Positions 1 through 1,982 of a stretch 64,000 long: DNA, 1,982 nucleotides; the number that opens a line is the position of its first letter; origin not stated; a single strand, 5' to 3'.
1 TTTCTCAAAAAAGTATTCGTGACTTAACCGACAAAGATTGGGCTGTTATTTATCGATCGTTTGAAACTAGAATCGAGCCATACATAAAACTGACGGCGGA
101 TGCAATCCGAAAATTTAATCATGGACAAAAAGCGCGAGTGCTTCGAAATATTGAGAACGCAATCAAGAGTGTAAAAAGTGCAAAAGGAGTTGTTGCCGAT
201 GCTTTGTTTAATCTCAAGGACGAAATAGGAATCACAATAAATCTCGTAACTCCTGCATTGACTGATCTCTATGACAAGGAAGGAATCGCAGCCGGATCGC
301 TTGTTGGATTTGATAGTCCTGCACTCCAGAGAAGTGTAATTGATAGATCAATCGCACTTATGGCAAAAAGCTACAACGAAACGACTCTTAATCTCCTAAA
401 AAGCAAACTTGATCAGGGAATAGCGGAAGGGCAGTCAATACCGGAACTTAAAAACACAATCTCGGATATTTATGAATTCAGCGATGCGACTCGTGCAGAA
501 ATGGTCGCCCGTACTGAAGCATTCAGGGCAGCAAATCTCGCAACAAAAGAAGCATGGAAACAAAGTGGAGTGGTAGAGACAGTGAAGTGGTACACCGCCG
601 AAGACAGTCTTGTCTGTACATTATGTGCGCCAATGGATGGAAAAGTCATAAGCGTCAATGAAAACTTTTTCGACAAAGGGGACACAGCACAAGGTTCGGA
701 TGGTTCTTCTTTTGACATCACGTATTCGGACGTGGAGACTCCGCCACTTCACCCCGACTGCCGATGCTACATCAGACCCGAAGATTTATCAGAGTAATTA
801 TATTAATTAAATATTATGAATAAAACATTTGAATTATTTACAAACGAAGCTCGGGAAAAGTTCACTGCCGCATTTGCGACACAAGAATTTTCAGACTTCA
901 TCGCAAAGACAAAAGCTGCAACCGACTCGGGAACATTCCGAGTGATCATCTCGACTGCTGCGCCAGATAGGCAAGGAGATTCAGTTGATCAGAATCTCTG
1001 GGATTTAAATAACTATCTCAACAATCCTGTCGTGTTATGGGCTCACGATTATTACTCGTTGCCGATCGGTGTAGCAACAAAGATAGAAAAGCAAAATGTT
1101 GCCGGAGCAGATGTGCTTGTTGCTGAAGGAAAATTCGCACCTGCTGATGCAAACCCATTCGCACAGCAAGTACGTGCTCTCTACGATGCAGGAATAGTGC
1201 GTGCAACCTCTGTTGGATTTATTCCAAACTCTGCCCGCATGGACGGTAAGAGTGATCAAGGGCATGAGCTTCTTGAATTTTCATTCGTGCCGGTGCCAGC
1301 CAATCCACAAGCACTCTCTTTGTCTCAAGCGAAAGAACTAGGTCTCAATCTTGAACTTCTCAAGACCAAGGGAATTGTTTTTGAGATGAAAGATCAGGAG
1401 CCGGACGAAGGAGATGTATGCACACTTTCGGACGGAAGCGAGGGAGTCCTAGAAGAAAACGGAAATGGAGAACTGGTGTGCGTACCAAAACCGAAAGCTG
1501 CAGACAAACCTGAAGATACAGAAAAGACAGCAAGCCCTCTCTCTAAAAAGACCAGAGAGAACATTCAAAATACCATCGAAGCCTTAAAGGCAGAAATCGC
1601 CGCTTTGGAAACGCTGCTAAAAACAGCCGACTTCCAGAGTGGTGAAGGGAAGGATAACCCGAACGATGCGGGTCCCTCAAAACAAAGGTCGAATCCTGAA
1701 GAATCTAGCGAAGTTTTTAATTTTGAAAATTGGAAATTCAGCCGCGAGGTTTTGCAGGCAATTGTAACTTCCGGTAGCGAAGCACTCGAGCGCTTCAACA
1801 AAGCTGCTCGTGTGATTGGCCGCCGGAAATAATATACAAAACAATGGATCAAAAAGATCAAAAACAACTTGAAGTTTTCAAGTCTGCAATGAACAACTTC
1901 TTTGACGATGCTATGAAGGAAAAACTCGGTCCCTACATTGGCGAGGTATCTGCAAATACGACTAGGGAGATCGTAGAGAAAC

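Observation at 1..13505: Near-complete siphovirus morphogenesis and lysis module in a putative reduced-genome (CPR-like) host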

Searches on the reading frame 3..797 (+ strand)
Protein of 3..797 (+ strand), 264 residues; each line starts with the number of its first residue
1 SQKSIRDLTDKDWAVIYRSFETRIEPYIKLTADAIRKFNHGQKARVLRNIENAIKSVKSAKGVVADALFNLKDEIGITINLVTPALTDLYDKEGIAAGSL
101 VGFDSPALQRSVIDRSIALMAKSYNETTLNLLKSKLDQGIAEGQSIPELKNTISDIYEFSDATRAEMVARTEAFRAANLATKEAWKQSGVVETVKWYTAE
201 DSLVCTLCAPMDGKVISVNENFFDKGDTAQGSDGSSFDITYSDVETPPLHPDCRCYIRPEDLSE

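Call 9: search_protein_families(library=pfam, max_evalue=0.01, proteins=[window:138-797:+])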
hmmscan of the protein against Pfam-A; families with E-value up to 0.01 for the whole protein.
window:138-797:+ (219 aa): 1 family
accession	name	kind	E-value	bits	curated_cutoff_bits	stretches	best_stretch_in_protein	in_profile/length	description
PF04233.19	Phage_Mu_F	-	1.3e-17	65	29.6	1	88-212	4-111/112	Phage Mu protein F like protein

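Call 11: search_protein_families(library=phrogs, max_evalue=0.001, proteins=[window:3-797:+])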
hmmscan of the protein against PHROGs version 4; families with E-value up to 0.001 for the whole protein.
window:3-797:+ (264 aa): 18 families
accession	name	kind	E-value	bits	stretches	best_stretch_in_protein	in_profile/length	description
phrog_2662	-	head and packaging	4.4e-30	105.9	1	29-259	490-707/717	portal protein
phrog_2468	-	head and packaging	2.6e-21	77.4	1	24-226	40-246/303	head morphogenesis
phrog_115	-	head and packaging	3e-20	74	1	129-261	207-318/665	minor head protein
phrog_6577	-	unknown function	3.6e-18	66.3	1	120-260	107-229/1066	-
phrog_595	-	head and packaging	4.3e-17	63.6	1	126-259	183-296/513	head maturation protease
phrog_4728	-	head and packaging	7e-17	62.4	1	132-262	188-301/591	head morphogenesis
phrog_3517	-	head and packaging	1.4e-13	51.9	1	136-259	204-327/371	head morphogenesis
phrog_24918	-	head and packaging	2e-10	41.6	1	163-259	157-240/250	head morphogenesis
phrog_2841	-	head and packaging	4.1e-10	40.3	1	130-220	197-285/525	minor head protein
phrog_19443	-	head and packaging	9.6e-10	38.5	1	30-259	74-283/579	minor head protein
phrog_7625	-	head and packaging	2.2e-09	37.8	1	130-259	133-247/504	head morphogenesis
phrog_15127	-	head and packaging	4.2e-08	33.2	1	120-236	125-235/602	head protein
phrog_241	-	head and packaging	2.5e-07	31.1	1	120-258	145-271/679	head morphogenesis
phrog_31050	-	unknown function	1e-05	26.2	1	201-257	132-188/193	-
phrog_581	-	head and packaging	2e-05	24.9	1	165-259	211-294/564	minor head protein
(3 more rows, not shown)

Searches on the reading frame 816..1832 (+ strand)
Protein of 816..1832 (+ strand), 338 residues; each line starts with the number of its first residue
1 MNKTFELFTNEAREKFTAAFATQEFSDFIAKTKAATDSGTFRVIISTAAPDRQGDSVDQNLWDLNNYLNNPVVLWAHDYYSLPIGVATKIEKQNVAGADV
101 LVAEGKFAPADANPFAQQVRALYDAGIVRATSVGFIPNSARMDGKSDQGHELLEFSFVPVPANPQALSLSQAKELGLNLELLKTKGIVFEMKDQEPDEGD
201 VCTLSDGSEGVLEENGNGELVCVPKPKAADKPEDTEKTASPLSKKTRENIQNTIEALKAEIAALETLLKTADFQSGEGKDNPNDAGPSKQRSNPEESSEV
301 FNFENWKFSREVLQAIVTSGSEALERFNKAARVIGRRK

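Call 9: search_protein_families(library=pfam, max_evalue=0.01, proteins=[window:816-1832:+])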
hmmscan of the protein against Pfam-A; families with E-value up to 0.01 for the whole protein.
window:816-1832:+ (338 aa): 0 families

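Call 11: search_protein_families(library=phrogs, max_evalue=0.001, proteins=[window:816-1832:+])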
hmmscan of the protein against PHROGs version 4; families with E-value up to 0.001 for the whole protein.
window:816-1832:+ (338 aa): 7 families
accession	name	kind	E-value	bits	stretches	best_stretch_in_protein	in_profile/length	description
phrog_617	-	head and packaging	9.9e-16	58.7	1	33-264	20-220/626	major head protein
phrog_80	-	head and packaging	1.5e-14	55.1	1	26-278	220-448/607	head maturation protease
phrog_11321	-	unknown function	2.8e-12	47.7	1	44-174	6-142/327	-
phrog_3244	-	head and packaging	5.1e-09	37.3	1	59-166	59-175/326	head maturation protease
phrog_2753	-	head and packaging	1.1e-06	29.5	1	32-185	16-160/333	head maturation protease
phrog_7015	-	head and packaging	0.00011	22.8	1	29-272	6-223/240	head maturation protease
phrog_4523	-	head and packaging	0.00038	20.3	1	72-258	73-240/644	major head and protease protein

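Call 40: search_protein_families(library=pfam, max_evalue=1, proteins=[window:816-1832:+])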
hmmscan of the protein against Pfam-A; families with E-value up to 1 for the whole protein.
window:816-1832:+ (338 aa): 6 families
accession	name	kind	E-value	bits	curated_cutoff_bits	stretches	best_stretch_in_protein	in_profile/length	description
PF04586.22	Peptidase_S78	-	0.02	15.5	21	1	101-166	81-150/165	Caudovirus prohead serine protease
PF04518.17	Effector_1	-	0.022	14.3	23.8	1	251-322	241-307/371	Effector from type III secretion system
PF06698.16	DUF1192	-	0.066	13.8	25.5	1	235-269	10-44/58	Protein of unknown function (DUF1192)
PF16326.10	ABC_tran_CTD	-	0.071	13.8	32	1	244-275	7-38/69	ABC transporter C-terminal domain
PF08898.15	DUF1843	-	0.072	14.1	23.3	1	245-265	31-51/52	Domain of unknown function (DUF1843)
PF14805.11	THDPS_N_2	-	0.13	12.9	25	0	11-53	11-46/67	Tetrahydrodipicolinate N-succinyltransferase N-terminal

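Call 76: search_solved_structures(query=window:816-1832:+, max_evalue=1)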
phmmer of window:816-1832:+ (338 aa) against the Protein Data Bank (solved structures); distinct sequences matched with E-value up to 1: 1.
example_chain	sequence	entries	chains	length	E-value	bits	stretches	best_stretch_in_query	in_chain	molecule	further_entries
9m4f_5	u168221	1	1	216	0.15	14.5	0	98-153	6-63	light-harvesting protein XLH5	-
